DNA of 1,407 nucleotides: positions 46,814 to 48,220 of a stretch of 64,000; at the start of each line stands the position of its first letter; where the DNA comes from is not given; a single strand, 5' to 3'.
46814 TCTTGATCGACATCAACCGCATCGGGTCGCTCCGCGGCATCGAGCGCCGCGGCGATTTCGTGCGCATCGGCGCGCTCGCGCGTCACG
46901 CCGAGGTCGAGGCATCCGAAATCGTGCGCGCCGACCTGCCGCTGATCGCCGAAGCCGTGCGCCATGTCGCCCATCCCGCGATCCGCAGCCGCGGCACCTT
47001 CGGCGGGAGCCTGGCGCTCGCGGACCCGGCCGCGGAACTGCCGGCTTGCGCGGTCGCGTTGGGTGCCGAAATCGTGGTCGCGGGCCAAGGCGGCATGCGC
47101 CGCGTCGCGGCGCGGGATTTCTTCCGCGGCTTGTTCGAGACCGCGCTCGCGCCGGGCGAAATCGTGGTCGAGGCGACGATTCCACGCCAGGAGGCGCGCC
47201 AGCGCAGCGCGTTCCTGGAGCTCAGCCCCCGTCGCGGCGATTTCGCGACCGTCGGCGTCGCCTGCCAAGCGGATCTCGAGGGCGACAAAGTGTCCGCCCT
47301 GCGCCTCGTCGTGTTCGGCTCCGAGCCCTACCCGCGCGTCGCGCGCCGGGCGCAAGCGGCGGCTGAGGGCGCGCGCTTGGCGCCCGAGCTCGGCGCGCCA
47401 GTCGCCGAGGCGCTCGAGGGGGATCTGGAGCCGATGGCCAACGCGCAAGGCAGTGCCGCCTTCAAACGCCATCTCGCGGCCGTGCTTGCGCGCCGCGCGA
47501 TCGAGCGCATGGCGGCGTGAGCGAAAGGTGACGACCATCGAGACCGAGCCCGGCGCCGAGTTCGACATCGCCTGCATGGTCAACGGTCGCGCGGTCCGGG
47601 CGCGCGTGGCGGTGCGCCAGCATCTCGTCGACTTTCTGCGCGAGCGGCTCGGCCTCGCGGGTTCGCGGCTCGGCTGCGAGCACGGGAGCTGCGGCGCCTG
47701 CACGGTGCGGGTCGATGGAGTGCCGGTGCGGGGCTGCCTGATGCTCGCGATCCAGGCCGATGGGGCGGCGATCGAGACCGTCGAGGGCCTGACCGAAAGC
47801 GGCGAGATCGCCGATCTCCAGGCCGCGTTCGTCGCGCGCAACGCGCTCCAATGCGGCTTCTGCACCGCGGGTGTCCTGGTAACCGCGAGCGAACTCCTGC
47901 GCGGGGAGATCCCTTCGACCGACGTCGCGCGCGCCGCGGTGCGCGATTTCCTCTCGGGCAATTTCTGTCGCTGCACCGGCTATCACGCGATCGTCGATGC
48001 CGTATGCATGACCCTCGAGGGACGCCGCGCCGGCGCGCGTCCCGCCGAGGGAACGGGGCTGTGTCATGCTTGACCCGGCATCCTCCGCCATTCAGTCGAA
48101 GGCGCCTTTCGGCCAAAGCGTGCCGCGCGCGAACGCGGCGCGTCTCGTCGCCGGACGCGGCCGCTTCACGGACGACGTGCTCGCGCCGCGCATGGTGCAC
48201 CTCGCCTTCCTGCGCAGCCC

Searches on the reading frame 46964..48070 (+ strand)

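Call 18: search_protein_families(library=pfam, max_evalue=0.01, proteins=[window:46964-48070:+])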
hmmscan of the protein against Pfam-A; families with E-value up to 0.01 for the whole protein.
window:46964-48070:+ (369 aa): 3 families
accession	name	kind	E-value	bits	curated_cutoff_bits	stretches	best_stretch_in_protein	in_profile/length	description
PF01799.25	Fer2_2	-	3.2e-23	82.1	30.3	1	272-347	1-74/75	[2Fe-2S] binding domain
PF00111.32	Fer2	-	1.5e-06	28.4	21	1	206-251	3-48/77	2Fe-2S iron-sulfur cluster binding domain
PF13085.11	Fer2_3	-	3.9e-05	24.1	27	1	236-284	50-97/107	2Fe-2S iron-sulfur cluster binding domain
